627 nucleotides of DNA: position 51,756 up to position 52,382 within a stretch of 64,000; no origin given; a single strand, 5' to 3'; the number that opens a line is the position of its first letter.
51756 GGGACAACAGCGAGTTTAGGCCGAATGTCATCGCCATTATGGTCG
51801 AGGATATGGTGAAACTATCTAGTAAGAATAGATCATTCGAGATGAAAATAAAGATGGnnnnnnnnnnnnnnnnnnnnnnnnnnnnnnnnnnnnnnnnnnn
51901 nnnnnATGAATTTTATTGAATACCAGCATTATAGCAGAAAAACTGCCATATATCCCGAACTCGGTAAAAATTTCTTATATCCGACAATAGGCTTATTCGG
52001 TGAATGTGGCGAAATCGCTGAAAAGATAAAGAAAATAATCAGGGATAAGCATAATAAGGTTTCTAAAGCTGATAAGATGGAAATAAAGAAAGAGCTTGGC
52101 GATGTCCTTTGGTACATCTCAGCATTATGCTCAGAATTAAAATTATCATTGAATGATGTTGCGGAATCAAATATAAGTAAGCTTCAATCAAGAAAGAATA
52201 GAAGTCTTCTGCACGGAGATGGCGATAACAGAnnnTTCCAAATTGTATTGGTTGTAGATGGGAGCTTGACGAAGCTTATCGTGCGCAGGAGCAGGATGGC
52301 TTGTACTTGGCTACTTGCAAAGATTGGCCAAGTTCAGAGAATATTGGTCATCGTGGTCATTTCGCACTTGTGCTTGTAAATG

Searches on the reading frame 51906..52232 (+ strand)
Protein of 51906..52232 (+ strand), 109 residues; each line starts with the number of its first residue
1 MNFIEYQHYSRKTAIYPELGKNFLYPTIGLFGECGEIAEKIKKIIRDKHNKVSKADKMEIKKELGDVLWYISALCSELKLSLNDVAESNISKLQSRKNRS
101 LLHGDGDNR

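Call 63: find_homologous_proteins(query=window:51906-52232:+, max_evalue=1e-10)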
Query seq(109 aa) (109 aa): 1670 proteins with E <= 1e-10 among 1678 candidates; the best 120 are listed.
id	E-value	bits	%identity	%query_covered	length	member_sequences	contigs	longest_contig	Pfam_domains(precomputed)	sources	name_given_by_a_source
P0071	5.9e-66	237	100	100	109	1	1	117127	PF03819.23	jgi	jgi:NTP pyrophosphatase (non-canonical NTP hydrolase)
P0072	6.4e-65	234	98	100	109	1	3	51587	PF03819.23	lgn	-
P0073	8.2e-62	224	94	100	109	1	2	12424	PF03819.23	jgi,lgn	jgi:NTP pyrophosphatase (non-canonical NTP hydrolase)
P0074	2.1e-49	184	79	100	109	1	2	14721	PF03819.23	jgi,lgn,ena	-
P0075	2.2e-49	184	76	100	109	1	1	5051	PF03819.23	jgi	jgi:NTP pyrophosphatase (non-canonical NTP hydrolase)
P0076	4.0e-45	170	74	100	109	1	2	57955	PF03819.23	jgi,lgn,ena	-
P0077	6.6e-44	166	71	100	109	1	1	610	PF03819.23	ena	-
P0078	4.1e-42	161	67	100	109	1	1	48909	PF03819.23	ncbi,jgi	-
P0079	2.2e-41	158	67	100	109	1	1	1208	PF03819.23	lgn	-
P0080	2.3e-41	158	69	100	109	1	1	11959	PF03819.23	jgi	-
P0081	2.4e-41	158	65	100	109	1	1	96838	PF03819.23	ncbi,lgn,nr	ncbi:MAG: nucleoside triphosphate pyrophosphohydrolase family protein [Patescibacteria group bacteri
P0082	3.4e-41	158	64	100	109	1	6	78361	PF03819.23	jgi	-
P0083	3.7e-41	157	67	100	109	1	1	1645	PF03819.23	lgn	-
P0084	4.0e-41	157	67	100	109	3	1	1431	PF03819.23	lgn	-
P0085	5.1e-41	157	68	100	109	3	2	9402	PF03819.23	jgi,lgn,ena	jgi:NTP pyrophosphatase (non-canonical NTP hydrolase)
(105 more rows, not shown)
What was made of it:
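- Tried and rejected: A CPR-bacterial host, suggested by the MazG homologues (call 63).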

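Call 69: find_encoding_contigs(protein=P0074, flank=3000, max_places=2)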
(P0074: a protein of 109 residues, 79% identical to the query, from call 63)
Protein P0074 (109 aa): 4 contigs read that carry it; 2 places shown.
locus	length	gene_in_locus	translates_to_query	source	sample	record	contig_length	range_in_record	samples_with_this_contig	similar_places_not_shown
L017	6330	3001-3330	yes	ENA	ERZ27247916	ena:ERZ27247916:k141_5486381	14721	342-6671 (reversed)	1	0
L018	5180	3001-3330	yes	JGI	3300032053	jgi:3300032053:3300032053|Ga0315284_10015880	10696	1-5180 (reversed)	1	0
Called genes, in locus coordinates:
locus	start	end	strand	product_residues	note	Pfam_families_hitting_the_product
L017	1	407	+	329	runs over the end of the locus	PF08271:Zn_Ribbon_TF, PF00382:TFIIB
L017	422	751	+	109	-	-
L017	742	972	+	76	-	-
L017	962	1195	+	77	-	-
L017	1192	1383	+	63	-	-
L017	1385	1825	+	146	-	-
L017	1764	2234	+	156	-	-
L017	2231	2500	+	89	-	-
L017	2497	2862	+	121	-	PF02481:DNA_processg_A (faint), PF10686:YAcAr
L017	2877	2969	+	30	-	-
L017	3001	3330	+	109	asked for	PF03819:MazG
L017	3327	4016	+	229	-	-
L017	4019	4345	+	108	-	PF08797:HIRAN (weak)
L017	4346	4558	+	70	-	-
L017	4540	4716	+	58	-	-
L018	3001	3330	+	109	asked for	PF03819:MazG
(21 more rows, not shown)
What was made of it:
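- On Archaeal BRE/TATA promoter (for 11061-11076): Relatives encode TFB (call 69).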

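Call 70: find_encoding_contigs(protein=P0073, flank=3000, max_places=2)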
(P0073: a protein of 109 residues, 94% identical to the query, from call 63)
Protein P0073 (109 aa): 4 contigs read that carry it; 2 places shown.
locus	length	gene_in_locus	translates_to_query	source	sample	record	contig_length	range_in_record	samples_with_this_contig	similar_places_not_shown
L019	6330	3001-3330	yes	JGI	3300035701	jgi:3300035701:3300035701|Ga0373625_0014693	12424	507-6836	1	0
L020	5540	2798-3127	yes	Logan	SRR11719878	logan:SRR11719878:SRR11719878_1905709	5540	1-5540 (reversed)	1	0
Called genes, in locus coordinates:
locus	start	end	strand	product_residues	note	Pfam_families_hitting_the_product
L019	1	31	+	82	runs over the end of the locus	-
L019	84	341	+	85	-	-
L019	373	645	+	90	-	-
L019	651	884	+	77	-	-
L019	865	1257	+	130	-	-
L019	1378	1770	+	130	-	-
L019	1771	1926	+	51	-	-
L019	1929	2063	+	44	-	-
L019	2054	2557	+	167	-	-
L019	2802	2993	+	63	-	-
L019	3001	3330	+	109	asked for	PF03819:MazG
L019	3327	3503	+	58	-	-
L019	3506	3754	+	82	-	-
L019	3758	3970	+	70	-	-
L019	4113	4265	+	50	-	-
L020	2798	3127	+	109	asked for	PF03819:MazG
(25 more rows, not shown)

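Call 71: find_encoding_contigs(protein=P0076, flank=3000, max_places=2)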
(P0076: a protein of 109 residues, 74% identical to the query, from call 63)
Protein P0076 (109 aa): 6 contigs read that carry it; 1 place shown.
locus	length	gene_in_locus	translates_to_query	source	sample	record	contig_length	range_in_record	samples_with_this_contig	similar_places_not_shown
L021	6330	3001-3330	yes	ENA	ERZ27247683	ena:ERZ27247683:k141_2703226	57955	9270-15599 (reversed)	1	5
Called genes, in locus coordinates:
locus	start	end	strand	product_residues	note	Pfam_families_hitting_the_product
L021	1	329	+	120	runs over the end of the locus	-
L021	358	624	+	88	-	-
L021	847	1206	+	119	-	-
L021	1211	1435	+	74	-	-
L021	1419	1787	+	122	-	-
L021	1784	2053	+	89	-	-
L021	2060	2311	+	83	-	-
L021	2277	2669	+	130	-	-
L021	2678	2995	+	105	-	-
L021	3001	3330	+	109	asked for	PF03819:MazG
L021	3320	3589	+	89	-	-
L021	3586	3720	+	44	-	-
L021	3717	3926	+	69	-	-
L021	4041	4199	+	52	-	-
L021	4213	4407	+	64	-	-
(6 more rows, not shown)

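Call 92: find_encoding_contigs(protein=P0071, flank=1000, max_places=2)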
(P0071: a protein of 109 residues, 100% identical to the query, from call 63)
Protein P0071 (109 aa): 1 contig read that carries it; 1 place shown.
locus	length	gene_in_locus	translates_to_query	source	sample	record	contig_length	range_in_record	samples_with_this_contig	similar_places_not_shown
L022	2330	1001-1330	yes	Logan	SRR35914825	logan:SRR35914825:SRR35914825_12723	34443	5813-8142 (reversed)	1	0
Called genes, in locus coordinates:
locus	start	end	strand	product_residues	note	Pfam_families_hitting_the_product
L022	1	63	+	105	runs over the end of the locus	-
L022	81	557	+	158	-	-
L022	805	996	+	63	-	-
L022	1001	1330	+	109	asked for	PF03819:MazG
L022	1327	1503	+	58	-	-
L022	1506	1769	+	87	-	-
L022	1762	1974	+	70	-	-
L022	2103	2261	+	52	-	-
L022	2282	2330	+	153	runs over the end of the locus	-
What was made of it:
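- Tried and rejected: The look-up returned a 34-kb Logan contig instead (call 92).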
